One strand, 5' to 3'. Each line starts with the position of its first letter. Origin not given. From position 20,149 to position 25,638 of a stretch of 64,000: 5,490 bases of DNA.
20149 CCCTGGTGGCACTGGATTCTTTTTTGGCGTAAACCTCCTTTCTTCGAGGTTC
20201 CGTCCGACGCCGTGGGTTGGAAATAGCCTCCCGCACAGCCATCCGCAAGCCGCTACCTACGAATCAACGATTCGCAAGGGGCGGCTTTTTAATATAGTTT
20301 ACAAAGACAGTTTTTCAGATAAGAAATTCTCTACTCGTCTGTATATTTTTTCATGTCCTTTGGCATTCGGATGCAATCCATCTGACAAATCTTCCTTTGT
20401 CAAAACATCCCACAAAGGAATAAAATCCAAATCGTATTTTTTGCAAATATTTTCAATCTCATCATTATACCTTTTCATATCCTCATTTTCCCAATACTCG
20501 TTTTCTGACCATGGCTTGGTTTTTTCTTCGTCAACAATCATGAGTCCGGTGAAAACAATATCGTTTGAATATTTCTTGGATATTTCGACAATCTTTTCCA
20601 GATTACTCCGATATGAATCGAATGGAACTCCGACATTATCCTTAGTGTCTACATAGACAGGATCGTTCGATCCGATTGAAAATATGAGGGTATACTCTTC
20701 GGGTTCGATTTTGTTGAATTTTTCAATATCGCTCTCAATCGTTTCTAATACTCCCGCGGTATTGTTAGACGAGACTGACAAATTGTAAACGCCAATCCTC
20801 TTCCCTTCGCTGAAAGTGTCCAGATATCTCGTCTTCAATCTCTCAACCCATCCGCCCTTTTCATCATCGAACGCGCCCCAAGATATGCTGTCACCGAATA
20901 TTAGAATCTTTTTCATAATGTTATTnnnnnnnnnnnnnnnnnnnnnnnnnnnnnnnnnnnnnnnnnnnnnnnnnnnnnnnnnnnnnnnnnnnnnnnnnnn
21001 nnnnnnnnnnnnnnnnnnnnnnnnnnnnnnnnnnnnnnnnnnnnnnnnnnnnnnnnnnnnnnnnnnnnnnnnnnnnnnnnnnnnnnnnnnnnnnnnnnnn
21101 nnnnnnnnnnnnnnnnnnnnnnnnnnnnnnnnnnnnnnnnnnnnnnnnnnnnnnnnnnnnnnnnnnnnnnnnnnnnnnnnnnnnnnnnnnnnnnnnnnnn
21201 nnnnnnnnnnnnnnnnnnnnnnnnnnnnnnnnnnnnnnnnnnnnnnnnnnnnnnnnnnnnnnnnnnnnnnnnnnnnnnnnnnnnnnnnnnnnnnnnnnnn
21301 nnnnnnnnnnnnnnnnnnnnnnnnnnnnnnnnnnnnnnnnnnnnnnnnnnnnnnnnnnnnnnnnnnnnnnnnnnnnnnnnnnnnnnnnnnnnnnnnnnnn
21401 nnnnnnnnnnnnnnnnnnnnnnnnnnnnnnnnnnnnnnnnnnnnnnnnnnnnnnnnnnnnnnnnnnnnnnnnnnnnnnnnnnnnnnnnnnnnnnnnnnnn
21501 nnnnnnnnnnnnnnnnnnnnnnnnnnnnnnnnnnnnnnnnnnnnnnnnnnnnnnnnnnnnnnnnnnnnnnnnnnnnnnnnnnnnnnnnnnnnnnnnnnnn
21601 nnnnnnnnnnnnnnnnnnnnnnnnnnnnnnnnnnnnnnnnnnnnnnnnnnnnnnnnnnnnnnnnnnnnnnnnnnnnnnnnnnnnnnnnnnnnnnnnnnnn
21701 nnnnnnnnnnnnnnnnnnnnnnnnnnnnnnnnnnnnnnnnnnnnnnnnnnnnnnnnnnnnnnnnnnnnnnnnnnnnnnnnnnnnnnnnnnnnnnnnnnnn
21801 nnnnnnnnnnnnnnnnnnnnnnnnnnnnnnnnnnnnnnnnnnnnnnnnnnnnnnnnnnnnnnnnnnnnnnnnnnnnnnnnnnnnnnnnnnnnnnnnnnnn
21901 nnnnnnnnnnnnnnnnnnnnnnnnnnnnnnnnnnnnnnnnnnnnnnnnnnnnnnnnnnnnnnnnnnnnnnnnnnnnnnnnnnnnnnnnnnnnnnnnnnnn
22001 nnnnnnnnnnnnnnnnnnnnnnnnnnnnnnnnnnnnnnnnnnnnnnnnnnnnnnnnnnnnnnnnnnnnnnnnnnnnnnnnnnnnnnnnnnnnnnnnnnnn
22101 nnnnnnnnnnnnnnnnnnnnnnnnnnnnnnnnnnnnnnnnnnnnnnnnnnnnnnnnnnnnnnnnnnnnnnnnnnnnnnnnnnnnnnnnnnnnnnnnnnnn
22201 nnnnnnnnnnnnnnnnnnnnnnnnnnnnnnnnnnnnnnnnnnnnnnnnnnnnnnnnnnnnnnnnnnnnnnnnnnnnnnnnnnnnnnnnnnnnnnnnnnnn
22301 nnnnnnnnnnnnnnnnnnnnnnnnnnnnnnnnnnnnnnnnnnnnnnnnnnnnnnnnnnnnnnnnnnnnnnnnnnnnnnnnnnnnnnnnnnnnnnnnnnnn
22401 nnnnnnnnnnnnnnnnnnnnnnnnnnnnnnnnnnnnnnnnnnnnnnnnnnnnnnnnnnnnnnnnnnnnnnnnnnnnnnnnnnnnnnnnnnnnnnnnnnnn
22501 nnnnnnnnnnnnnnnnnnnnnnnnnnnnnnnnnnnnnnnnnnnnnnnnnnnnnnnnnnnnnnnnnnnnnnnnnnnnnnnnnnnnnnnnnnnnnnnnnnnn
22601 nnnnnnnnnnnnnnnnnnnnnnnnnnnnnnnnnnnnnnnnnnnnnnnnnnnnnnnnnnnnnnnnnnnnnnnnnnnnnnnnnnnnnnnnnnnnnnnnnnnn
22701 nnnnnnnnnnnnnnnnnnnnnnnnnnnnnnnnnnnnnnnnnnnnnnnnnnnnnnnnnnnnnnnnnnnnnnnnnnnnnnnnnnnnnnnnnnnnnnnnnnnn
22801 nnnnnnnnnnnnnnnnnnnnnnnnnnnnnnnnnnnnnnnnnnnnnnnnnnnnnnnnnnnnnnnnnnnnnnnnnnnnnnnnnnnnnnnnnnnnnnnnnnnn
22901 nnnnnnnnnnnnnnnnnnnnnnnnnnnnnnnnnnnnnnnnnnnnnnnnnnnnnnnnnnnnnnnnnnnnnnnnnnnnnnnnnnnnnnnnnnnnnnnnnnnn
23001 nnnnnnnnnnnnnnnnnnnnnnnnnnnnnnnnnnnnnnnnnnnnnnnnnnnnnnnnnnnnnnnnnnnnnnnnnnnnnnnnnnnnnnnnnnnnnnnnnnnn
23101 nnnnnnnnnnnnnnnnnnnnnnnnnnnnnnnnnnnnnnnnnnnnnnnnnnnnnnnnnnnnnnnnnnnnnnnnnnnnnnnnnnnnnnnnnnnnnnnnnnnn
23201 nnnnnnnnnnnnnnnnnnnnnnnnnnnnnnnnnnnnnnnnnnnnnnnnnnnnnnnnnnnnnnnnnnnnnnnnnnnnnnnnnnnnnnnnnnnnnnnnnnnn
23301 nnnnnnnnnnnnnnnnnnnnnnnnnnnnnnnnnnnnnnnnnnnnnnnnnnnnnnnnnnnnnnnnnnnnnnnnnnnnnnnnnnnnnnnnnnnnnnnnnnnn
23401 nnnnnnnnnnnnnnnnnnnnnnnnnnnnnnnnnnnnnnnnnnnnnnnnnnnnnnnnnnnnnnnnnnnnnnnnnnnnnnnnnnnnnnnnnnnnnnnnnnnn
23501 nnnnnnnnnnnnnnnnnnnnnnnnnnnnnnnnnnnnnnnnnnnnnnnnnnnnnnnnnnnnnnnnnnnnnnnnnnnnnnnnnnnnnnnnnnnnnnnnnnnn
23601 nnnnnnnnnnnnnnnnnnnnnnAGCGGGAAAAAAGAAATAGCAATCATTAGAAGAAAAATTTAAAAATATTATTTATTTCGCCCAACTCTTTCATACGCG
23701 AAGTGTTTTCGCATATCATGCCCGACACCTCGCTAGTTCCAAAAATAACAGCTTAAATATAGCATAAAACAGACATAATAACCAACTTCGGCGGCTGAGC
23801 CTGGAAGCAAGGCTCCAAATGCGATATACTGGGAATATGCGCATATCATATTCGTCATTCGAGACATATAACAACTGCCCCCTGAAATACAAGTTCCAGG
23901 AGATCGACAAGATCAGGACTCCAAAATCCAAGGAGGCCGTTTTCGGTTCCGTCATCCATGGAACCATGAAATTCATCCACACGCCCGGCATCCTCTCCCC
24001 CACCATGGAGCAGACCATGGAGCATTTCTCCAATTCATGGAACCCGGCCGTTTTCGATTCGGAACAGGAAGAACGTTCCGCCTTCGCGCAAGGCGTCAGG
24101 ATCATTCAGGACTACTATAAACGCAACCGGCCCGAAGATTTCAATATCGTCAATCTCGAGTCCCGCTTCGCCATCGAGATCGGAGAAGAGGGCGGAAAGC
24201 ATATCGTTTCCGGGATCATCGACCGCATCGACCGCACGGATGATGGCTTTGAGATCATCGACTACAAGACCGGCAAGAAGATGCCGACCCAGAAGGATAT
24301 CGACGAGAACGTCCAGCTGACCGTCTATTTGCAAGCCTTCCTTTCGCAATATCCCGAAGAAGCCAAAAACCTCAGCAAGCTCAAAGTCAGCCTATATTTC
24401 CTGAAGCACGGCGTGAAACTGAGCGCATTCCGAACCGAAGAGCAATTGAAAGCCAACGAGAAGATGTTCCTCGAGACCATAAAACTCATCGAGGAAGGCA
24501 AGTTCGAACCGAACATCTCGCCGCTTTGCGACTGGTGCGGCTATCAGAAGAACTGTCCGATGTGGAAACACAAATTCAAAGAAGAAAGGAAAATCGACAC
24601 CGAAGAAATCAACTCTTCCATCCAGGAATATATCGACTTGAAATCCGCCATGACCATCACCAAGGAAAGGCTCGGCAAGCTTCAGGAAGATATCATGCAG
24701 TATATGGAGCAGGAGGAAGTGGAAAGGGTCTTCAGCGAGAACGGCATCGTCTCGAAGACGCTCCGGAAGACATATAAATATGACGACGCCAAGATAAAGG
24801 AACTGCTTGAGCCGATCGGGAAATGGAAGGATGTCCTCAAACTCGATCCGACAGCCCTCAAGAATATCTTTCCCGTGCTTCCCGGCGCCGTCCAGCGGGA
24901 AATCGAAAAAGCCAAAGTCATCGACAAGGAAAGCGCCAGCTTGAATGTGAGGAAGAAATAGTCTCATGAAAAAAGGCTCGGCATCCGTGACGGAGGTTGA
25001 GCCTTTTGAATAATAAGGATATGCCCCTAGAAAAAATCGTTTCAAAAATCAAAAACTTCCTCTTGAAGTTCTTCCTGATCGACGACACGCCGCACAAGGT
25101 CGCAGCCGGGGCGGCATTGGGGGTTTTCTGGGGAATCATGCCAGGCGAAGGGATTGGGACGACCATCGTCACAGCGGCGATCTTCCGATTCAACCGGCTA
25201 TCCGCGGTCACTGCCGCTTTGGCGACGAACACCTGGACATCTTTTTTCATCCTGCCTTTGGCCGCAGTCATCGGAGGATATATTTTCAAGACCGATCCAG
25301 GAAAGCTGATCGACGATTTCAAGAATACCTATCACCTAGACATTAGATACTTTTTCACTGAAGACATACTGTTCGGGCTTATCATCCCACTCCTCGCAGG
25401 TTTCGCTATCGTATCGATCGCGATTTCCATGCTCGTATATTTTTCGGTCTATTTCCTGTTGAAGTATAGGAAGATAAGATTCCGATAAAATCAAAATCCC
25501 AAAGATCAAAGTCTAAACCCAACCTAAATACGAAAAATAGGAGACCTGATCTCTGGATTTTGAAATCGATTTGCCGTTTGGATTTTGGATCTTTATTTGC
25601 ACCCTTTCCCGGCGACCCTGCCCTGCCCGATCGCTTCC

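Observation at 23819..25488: Orphan Cas4-like Fe-S PD-(D/E)XK nuclease with extra C-terminal domain, paired with a DUF2062 membrane protein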

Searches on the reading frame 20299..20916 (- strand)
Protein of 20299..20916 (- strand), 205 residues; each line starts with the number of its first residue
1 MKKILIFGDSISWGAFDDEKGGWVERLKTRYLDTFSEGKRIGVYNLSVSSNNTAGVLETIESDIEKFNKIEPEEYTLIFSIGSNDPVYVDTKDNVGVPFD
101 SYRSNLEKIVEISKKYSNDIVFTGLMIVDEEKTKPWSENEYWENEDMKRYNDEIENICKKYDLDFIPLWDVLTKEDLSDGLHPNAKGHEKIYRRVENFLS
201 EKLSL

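Call 3: search_protein_families(library=pfam, proteins=[window:20299-20916:-], max_evalue=0.01)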
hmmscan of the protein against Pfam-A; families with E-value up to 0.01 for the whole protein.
window:20299-20916:- (205 aa): 3 families
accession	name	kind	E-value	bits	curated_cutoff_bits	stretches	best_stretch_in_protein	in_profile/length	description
PF13472.12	Lipase_GDSL_2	-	1.2e-19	72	32.9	1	6-189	1-177/178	GDSL-like Lipase/Acylhydrolase family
PF00657.28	Lipase_GDSL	-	4.1e-16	60.2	23.6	1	4-194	1-207/208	GDSL-like Lipase/Acylhydrolase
PF04311.20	DUF459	-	0.00018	21.4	27.2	1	76-176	62-157/197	Protein of unknown function (DUF459)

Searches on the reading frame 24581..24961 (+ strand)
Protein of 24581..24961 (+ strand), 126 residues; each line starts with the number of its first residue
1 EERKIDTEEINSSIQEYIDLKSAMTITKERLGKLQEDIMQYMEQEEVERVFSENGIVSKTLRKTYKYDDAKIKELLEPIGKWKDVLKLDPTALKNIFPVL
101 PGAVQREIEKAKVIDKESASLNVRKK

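Call 37: search_protein_families(library=pfam, proteins=[window:24581-24961:+], max_evalue=1)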
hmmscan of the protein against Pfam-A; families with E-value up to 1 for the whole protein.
window:24581-24961:+ (126 aa): 2 families
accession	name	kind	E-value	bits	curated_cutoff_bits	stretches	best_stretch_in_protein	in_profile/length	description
PF24091.1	DUF7376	-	5.3e-05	23.5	27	1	2-56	84-138/219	Family of unknown function (DUF7376)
PF22709.1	Mu_Gam-Sipho_Gp157-TOTE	-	0.034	14.5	27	1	10-56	1-47/63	Mu Gam/Sipho_Gp157-like domain of the TOTE conflict systems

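Call 57: search_solved_structures(query=A4, max_evalue=10, show_alignments=3)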
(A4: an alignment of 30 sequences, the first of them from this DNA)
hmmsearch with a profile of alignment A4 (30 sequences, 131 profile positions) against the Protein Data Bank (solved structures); distinct sequences matched with E-value up to 10: 8.
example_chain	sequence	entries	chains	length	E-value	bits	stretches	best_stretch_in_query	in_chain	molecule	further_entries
9k9w_a9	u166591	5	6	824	0.0011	22.4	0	35-54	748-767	Glr1262 protein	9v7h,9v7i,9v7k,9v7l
7osv_A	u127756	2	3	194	0.16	15.4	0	56-91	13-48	DeNovoTIM6-SB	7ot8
3mlg_A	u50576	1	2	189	0.48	13.9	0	76-94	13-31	2X chimera of Helicobacter pylori protein HP0242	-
3icx_A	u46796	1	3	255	0.58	13.6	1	30-99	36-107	Pre mRNA splicing protein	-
9e2t_A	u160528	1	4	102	0.71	13.3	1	88-127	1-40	21h10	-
2bo3_A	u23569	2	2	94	0.94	12.9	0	76-94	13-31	HYPOTHETICAL PROTEIN HP0242 | Uncharacterized protein HP0242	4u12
21gi_A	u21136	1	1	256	1.2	12.6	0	76-94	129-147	A designed protein Three-twist Knot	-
3mli_A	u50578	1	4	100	1.5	12.2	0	76-94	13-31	Putative uncharacterized protein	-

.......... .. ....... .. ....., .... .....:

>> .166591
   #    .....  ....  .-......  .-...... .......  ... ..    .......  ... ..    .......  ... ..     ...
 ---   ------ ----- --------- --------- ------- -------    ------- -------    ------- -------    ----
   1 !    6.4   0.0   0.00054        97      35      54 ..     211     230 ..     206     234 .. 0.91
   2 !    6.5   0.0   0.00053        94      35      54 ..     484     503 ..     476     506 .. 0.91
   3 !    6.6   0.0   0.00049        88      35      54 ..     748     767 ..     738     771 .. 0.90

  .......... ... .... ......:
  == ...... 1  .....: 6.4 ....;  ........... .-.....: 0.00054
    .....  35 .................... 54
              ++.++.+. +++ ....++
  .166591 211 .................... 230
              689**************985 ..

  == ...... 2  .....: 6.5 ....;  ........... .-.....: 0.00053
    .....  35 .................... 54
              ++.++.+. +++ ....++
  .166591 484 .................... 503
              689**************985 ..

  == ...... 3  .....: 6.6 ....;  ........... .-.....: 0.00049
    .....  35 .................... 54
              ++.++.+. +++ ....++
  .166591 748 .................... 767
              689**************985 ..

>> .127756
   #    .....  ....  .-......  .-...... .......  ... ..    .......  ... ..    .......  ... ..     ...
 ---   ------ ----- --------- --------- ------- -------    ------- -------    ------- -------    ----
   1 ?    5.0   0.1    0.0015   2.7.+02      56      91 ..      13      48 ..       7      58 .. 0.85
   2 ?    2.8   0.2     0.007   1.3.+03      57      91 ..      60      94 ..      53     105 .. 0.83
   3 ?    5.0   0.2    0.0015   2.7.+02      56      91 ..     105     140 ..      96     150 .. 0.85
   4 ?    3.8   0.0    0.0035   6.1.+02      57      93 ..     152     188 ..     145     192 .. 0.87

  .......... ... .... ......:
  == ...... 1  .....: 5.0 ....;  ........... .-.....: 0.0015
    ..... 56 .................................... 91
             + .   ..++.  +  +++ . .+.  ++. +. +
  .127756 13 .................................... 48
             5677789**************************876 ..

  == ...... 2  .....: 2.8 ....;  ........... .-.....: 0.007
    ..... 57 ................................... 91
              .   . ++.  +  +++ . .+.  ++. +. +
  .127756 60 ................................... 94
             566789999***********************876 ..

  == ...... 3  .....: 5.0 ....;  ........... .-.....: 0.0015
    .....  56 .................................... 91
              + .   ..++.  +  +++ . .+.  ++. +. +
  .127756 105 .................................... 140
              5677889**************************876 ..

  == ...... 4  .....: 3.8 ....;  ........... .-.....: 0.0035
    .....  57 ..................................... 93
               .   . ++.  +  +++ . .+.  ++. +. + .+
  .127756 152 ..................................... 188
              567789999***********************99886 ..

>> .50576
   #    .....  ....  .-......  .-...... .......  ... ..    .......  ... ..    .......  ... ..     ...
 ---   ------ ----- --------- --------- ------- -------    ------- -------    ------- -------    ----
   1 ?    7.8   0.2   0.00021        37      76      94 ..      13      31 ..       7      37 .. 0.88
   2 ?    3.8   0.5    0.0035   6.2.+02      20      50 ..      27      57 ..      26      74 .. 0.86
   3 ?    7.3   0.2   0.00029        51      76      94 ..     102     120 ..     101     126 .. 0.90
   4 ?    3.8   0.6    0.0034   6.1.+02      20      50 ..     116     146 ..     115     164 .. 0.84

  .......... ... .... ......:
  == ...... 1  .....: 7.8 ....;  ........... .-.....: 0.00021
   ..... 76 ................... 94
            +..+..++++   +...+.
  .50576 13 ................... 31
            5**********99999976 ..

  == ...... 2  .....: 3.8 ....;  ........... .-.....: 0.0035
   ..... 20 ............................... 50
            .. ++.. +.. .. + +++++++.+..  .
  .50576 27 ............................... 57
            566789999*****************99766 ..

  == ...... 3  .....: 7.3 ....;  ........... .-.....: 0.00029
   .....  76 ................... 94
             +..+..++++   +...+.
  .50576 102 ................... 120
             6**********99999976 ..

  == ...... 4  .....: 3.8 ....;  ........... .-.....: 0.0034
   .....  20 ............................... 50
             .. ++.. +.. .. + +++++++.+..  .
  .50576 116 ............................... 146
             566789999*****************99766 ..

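Call 58: search_protein_families(library=pfam, alignment_id=A4, max_evalue=0.1)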
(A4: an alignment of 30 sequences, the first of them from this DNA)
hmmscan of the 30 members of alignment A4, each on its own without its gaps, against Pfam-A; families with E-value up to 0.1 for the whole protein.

A. member 1, seq(125 aa): 2 families
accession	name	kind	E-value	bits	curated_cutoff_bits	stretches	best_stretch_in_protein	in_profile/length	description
PF24091.1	DUF7376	-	6.6e-05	23.2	27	1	4-55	87-138/219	Family of unknown function (DUF7376)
PF22709.1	Mu_Gam-Sipho_Gp157-TOTE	-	0.037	14.4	27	1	9-55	1-47/63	Mu Gam/Sipho_Gp157-like domain of the TOTE conflict systems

B. families by the number of members that match (of 30 scanned): 68 families (the first 25 are shown)
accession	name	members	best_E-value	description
PF24091.1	DUF7376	29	3.3e-09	Family of unknown function (DUF7376)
PF22709.1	Mu_Gam-Sipho_Gp157-TOTE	23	1.1e-06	Mu Gam/Sipho_Gp157-like domain of the TOTE conflict systems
PF05565.16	Sipho_Gp157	5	0.0023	Siphovirus Gp157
PF24610.1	DUF7623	5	0.0039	Domain of unknown function (DUF7623)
PF23338.1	PTHB1_hp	3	0.015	PTHB1 hairpin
PF05103.18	DivIVA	3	0.022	DivIVA protein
PF03469.19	XH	2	0.0023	XH domain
PF14073.11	Cep57_CLD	2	0.0034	Centrosome localisation domain of Cep57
PF00076.28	RRM_1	2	0.01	RNA recognition motif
PF16854.11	VPS53_C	2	0.01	Vacuolar protein sorting-associated protein 53 C-terminus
PF01931.24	NTPase_I-T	2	0.026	Protein of unknown function DUF84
PF04095.22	NAPRTase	1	0.00044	Nicotinate phosphoribosyltransferase (NAPRTase) family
PF01706.21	FliG_C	1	0.00086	FliG C-terminal domain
PF08820.15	DUF1803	1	0.0023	Domain of unknown function (DUF1803)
PF17814.7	LisH_TPL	1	0.0051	LisH-like dimerisation domain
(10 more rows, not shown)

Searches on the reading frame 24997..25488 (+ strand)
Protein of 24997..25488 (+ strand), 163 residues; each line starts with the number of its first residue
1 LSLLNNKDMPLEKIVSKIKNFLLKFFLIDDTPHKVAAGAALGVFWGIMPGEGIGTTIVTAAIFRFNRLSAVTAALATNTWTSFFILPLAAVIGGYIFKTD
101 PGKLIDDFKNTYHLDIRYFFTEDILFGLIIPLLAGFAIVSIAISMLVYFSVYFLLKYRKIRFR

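Call 3: search_protein_families(library=pfam, proteins=[window:24997-25488:+], max_evalue=0.01)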
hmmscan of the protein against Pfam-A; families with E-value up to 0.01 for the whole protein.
window:24997-25488:+ (163 aa): 1 family
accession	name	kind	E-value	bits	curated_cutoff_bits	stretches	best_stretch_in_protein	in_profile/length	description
PF09835.14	DUF2062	-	1.7e-21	77.1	27.4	1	18-161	4-144/147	Uncharacterized protein conserved in bacteria (DUF2062)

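Call 4: search_protein_families(library=ncbifam, proteins=[window:24997-25488:+], max_evalue=0.1)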
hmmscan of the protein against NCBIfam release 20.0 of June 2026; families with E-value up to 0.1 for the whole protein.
window:24997-25488:+ (163 aa): 2 families
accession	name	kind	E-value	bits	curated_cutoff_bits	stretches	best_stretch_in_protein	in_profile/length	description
NF047382.1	T4SS_eff_BspA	equivalog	7.1e-06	26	300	1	26-154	37-164/179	type IV secretion system effector BspA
TIGR03546.1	TIGR03546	subfamily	4.8e-05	23.3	79.45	1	23-162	7-148/154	TIGR03546 family protein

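Call 5: search_protein_families(library=padloc, proteins=[window:24997-25488:+], max_evalue=0.1)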
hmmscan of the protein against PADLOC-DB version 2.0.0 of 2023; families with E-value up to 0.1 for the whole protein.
window:24997-25488:+ (163 aa): 0 families

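Call 8: search_protein_families(library=phrogs, proteins=[window:24997-25488:+], max_evalue=0.01)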
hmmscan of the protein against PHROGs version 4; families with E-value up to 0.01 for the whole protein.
window:24997-25488:+ (163 aa): 0 families
